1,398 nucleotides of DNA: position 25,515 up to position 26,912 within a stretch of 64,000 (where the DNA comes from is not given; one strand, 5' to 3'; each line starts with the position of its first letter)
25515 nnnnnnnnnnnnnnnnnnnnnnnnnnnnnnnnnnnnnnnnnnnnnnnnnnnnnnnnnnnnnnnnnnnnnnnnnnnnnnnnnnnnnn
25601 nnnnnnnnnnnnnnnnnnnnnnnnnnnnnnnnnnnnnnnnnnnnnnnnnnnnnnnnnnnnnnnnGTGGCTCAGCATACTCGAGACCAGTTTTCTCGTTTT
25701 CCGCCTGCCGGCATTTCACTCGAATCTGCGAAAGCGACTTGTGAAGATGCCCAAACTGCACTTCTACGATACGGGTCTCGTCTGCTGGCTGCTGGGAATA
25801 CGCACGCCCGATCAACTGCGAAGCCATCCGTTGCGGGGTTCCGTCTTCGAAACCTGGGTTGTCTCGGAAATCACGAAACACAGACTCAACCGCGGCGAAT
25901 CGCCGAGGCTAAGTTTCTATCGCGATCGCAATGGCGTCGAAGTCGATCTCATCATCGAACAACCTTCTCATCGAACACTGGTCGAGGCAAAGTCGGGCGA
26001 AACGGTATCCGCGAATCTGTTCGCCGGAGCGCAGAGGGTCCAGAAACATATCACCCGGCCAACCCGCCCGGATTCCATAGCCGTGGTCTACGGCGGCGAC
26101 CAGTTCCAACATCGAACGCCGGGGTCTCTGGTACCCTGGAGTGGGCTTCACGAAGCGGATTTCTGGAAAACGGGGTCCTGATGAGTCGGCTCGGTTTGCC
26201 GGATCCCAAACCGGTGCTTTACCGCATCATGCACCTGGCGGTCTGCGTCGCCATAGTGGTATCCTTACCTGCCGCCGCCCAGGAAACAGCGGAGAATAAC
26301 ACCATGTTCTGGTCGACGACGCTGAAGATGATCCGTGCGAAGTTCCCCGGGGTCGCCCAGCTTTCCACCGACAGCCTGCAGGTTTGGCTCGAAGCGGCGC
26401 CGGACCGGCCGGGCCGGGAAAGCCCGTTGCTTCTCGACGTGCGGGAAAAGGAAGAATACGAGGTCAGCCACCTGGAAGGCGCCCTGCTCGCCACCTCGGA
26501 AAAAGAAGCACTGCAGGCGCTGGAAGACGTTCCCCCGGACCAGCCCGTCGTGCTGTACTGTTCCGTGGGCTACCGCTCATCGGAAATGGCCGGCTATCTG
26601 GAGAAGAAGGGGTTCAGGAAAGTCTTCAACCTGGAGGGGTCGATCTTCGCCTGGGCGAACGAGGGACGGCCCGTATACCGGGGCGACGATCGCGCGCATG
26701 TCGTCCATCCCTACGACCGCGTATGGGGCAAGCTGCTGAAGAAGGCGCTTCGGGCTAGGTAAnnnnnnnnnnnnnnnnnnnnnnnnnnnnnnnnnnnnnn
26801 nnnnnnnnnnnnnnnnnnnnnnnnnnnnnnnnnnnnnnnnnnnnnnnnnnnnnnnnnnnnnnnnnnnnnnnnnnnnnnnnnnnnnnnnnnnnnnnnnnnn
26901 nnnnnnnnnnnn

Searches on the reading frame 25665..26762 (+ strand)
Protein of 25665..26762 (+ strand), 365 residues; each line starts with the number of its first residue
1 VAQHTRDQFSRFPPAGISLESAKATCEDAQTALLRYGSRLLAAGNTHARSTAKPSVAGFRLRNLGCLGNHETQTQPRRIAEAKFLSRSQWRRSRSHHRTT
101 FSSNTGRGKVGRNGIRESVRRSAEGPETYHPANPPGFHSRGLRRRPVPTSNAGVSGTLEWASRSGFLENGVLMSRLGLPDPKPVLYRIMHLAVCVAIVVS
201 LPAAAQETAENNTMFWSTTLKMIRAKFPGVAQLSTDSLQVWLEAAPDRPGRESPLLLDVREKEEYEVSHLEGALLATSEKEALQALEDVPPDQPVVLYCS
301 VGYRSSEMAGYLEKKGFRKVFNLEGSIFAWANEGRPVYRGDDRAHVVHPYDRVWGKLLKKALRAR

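Call 68: search_protein_families(library=pfam, proteins=[window:25665-26762:+], max_evalue=0.001)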
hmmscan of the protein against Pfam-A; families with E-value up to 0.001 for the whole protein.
window:25665-26762:+ (365 aa): 1 family
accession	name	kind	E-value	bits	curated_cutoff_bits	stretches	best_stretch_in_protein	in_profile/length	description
PF00581.25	Rhodanese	-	4.2e-17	62.9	22.2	1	250-332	10-101/102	Rhodanese-like domain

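Call 69: find_homologous_proteins(query=window:25665-26762:+, max_evalue=1e-60)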
Query window:25665-26762:+ (365 aa): 56 proteins with E <= 1e-60 among 8000 candidates.
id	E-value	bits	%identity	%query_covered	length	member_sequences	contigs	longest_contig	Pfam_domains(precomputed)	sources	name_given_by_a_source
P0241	1.9e-85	305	74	51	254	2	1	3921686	PF13635.13,PF00581.26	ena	-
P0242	1.4e-83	299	81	44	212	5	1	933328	PF00581.26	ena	-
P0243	4.9e-83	297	71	52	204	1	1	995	PF00581.26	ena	-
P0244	2.6e-82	295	70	50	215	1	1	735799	PF00581.26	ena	-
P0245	1.2e-80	289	72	50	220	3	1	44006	PF00581.26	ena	-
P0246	2.7e-79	285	68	53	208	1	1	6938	PF00581.26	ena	-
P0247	2.8e-79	285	66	50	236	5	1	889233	PF00581.26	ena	-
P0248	5.2e-79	284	68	53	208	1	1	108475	PF00581.26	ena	-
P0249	7.9e-79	283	80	44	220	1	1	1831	PF00581.26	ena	-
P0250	3.5e-78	281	69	53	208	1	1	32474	PF00581.26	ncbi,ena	-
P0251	3.8e-78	281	74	47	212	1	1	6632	PF00581.26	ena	-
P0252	3.9e-78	281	69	51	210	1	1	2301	PF00581.26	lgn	-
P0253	7.8e-78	280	68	49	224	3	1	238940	PF00581.26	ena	-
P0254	9.7e-78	280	66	53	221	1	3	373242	PF00581.26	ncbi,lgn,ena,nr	ncbi:MAG: rhodanese-like domain-containing protein [Gemmatimonadetes bacterium]|nr:rhodanese-like do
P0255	2.4e-77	279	70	53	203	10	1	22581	PF00581.26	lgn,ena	-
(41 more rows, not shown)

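Call 70: find_encoding_contigs(protein=P0242, flank=9000, max_places=1)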
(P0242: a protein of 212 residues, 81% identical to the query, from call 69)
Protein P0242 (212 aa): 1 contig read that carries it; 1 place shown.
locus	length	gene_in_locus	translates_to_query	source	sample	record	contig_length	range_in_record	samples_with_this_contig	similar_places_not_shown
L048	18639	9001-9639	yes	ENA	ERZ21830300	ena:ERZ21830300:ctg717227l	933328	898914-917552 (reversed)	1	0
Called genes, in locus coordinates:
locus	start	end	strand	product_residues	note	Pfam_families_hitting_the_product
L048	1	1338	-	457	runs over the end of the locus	PF03486:HI0933_like (faint), PF07992:Pyr_redox_2, PF13454:NAD_binding_9 (faint), PF13738:Pyr_redox_3 (weak), PF00070:Pyr_redox, PF18267:Rubredoxin_C (weak)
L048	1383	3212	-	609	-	PF02730:AFOR_N, PF01314:AFOR_C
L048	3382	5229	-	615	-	PF02730:AFOR_N, PF01314:AFOR_C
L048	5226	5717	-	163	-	PF00037:Fer4 (faint), PF12797:Fer4_2 (faint), PF12837:Fer4_6 (faint), PF12838:Fer4_7 (weak), PF13237:Fer4_10 (weak), PF13247:Fer4_11, PF14697:Fer4_21, PF12838:Fer4_7 (weak), +6 more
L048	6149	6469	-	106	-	PF08734:GYD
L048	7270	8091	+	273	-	PF13489:Methyltransf_23 (weak), PF01209:Ubie_methyltran, PF08241:Methyltransf_11, PF13649:Methyltransf_25, PF13847:Methyltransf_31, PF08242:Methyltransf_12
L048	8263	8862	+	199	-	-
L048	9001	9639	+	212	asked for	PF00581:Rhodanese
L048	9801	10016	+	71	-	-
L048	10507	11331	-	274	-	PF13847:Methyltransf_31, PF08241:Methyltransf_11, PF08242:Methyltransf_12 (weak), PF13649:Methyltransf_25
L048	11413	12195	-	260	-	PF13489:Methyltransf_23, PF13847:Methyltransf_31, PF08241:Methyltransf_11, PF08242:Methyltransf_12, PF13649:Methyltransf_25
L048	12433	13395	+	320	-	PF00389:2-Hacid_dh, PF02826:2-Hacid_dh_C, PF03446:NAD_binding_2 (weak)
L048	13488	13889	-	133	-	PF02943:FeThRed_B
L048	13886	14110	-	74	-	-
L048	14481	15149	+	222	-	PF02085:Cytochrom_CIII (faint), PF14537:Cytochrom_c3_2 (faint), PF14522:Cytochrome_C7 (weak)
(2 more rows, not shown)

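Call 71: find_encoding_contigs(protein=P0241, flank=9000, max_places=1)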
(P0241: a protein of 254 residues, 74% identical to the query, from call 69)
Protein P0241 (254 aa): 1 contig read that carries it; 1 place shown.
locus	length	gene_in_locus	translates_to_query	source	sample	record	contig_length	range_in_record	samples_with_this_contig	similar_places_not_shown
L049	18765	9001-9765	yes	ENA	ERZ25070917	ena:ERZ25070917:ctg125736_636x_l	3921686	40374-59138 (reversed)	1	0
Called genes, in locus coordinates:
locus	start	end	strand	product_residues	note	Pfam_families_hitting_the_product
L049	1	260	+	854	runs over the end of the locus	PF06452:CBM9_1 (weak), PF19313:DUF5916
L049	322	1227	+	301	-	PF13505:OMP_b-brl, PF01617:Surface_Ag_2 (weak)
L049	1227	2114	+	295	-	PF00491:Arginase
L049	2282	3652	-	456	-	PF03486:HI0933_like (faint), PF07992:Pyr_redox_2, PF13454:NAD_binding_9 (faint), PF13738:Pyr_redox_3 (faint), PF01593:Amino_oxidase (faint), PF01266:DAO (faint), PF00070:Pyr_redox, PF18267:Rubredoxin_C (weak)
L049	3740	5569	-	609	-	PF02730:AFOR_N, PF01314:AFOR_C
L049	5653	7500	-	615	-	PF02730:AFOR_N, PF01314:AFOR_C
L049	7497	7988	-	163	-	PF00037:Fer4 (faint), PF12797:Fer4_2 (faint), PF12837:Fer4_6 (faint), PF12838:Fer4_7 (weak), PF13237:Fer4_10 (weak), PF13247:Fer4_11, PF14697:Fer4_21, PF12838:Fer4_7 (weak), +6 more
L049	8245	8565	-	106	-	PF08734:GYD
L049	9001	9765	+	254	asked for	PF13635:DUF4143, PF00581:Rhodanese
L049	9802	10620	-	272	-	PF01209:Ubie_methyltran, PF08241:Methyltransf_11, PF08242:Methyltransf_12, PF13649:Methyltransf_25, PF13847:Methyltransf_31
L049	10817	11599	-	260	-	PF13489:Methyltransf_23, PF13847:Methyltransf_31, PF08241:Methyltransf_11, PF08242:Methyltransf_12, PF13649:Methyltransf_25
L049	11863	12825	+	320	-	PF00389:2-Hacid_dh, PF02826:2-Hacid_dh_C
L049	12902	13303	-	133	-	PF02943:FeThRed_B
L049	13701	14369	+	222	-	PF02085:Cytochrom_CIII (faint), PF14537:Cytochrom_c3_2 (faint), PF14522:Cytochrome_C7, PF22113:Mtrc-MtrF_II-IV_dom (faint)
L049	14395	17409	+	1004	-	PF12838:Fer4_7 (weak), PF13183:Fer4_8 (faint)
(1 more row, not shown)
